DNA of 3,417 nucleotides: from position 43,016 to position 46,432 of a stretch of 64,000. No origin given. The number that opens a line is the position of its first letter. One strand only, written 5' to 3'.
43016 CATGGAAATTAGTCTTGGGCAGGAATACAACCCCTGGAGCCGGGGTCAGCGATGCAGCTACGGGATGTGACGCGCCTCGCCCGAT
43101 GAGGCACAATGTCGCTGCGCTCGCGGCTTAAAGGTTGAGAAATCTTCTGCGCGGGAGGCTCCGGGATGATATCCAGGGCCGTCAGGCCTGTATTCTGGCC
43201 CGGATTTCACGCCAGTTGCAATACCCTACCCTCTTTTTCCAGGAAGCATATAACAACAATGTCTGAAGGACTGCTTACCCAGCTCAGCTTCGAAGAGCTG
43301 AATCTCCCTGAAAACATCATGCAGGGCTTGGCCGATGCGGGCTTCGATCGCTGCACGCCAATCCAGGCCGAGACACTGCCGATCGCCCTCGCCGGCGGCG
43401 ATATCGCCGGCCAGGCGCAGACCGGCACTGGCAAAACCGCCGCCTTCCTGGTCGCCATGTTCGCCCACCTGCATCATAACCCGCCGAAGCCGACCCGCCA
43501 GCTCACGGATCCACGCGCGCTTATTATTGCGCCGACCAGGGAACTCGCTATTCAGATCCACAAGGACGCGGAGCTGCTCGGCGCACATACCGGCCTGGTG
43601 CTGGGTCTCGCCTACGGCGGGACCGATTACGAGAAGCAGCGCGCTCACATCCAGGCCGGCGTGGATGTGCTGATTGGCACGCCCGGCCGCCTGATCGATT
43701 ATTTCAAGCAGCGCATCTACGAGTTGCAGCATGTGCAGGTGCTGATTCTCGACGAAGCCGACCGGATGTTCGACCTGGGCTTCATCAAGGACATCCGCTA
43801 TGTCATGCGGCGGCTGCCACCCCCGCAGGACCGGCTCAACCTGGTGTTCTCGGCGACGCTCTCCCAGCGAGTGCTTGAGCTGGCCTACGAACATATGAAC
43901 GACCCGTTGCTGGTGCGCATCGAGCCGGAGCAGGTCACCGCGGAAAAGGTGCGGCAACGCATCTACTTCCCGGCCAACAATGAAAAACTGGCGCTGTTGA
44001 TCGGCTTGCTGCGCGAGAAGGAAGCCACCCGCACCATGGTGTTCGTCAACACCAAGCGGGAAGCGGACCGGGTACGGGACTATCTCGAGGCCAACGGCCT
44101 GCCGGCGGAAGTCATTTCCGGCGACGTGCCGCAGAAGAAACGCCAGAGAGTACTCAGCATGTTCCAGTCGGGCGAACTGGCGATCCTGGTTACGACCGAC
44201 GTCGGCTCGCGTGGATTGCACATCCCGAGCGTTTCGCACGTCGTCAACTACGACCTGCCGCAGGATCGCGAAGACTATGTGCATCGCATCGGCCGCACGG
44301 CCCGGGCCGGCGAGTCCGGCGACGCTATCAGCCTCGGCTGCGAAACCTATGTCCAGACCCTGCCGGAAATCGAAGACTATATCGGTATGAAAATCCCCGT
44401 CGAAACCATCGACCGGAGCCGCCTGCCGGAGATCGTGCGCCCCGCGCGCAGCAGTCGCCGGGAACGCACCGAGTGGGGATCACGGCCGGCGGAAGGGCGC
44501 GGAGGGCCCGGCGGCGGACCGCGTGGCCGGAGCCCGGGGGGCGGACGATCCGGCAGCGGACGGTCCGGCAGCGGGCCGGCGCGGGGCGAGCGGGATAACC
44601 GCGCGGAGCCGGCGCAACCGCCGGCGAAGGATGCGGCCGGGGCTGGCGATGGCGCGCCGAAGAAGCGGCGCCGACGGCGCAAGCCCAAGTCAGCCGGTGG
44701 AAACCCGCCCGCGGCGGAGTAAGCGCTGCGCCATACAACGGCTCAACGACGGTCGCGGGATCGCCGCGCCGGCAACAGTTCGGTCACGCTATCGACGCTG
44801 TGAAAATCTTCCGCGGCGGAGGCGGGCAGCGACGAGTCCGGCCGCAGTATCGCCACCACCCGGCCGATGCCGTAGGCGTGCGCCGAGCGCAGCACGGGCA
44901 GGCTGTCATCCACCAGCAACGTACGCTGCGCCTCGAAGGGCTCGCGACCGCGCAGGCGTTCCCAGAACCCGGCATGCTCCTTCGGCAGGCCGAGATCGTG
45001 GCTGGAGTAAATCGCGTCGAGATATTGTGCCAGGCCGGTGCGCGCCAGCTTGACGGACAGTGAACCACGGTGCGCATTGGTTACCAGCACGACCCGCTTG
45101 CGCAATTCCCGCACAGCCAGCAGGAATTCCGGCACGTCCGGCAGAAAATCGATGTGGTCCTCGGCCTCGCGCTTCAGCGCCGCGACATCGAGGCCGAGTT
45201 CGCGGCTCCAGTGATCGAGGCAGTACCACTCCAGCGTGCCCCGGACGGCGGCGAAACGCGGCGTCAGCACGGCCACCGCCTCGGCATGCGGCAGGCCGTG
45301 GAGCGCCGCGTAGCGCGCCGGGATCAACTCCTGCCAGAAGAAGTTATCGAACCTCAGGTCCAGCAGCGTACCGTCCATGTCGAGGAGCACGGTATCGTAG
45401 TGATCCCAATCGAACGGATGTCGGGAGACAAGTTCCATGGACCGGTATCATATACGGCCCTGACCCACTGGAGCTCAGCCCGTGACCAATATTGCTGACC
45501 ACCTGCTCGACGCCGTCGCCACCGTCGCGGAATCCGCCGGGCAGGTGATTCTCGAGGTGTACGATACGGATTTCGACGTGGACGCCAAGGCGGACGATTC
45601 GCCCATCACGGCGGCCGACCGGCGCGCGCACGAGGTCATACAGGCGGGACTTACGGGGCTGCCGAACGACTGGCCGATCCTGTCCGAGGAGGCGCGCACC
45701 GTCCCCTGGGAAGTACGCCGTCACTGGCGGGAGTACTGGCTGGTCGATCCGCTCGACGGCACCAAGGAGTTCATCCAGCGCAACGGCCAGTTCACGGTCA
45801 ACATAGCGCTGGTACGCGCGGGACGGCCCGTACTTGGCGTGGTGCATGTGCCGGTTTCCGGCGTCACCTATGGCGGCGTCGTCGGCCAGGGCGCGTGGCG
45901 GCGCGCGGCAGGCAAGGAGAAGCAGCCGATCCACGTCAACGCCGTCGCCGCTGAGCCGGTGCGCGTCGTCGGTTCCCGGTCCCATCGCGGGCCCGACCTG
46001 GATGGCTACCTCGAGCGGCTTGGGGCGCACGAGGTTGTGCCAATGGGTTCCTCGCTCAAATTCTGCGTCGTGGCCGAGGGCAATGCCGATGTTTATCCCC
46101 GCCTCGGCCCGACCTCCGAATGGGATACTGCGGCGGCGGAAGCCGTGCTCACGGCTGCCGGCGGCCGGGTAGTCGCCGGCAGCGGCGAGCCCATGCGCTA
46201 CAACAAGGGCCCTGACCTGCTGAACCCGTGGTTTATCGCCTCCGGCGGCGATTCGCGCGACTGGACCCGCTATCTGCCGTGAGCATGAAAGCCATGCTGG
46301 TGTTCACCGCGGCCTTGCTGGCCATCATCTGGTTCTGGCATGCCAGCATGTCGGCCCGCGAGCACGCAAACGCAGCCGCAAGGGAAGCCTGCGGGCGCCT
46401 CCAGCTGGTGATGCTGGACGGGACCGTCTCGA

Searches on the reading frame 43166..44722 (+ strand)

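Call 8: search_protein_families(library=pfam, proteins=[window:43166-44722:+], max_evalue=0.01)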
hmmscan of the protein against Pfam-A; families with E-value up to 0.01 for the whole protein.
window:43166-44722:+ (518 aa): 4 families
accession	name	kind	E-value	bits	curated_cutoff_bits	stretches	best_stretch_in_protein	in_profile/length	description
PF00270.35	DEAD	-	2.7e-46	157.8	26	1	64-236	1-164/167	DEAD/DEAH box helicase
PF00271.37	Helicase_C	-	1.6e-31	109.3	23.5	1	273-382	1-110/110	Helicase conserved C-terminal domain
PF04851.21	ResIII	-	8e-05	23.1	22.5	1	84-232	30-162/164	Type III restriction enzyme, res subunit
PF06862.17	Utp25_C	-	0.0018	18.4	32.8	1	281-371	40-133/190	Utp25, C-terminal domain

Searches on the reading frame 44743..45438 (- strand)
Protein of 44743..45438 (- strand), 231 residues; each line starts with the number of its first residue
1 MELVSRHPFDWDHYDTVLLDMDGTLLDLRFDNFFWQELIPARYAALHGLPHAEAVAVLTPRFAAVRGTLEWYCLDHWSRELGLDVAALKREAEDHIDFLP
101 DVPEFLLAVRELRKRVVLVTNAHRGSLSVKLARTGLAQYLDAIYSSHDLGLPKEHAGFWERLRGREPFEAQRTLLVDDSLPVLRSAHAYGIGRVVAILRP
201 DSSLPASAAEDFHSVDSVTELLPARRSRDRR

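Call 8: search_protein_families(library=pfam, proteins=[window:44743-45438:-], max_evalue=0.01)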
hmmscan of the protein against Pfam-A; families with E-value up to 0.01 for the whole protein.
window:44743-45438:- (231 aa): 4 families
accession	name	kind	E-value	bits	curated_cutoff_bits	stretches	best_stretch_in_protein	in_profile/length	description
PF00702.32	Hydrolase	-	5.7e-14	53.4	26.4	1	14-188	1-189/191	haloacid dehalogenase-like hydrolase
PF13419.12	HAD_2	-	5.9e-11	43.2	23.8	1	86-194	67-176/178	Haloacid dehalogenase-like hydrolase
PF12710.13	HAD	-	3.5e-07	31.3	27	1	17-138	1-130/189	haloacid dehalogenase-like hydrolase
PF13344.12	Hydrolase_6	-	6.9e-05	23.3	27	1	98-148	15-68/101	Haloacid dehalogenase-like hydrolase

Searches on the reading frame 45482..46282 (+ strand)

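Call 8: search_protein_families(library=pfam, proteins=[window:45482-46282:+], max_evalue=0.01)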
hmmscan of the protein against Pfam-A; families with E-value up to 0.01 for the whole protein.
window:45482-46282:+ (266 aa): 1 family
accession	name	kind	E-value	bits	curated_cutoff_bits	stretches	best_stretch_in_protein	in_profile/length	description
PF00459.30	Inositol_P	-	5.2e-48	164.3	27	1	9-242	6-247/271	Inositol monophosphatase family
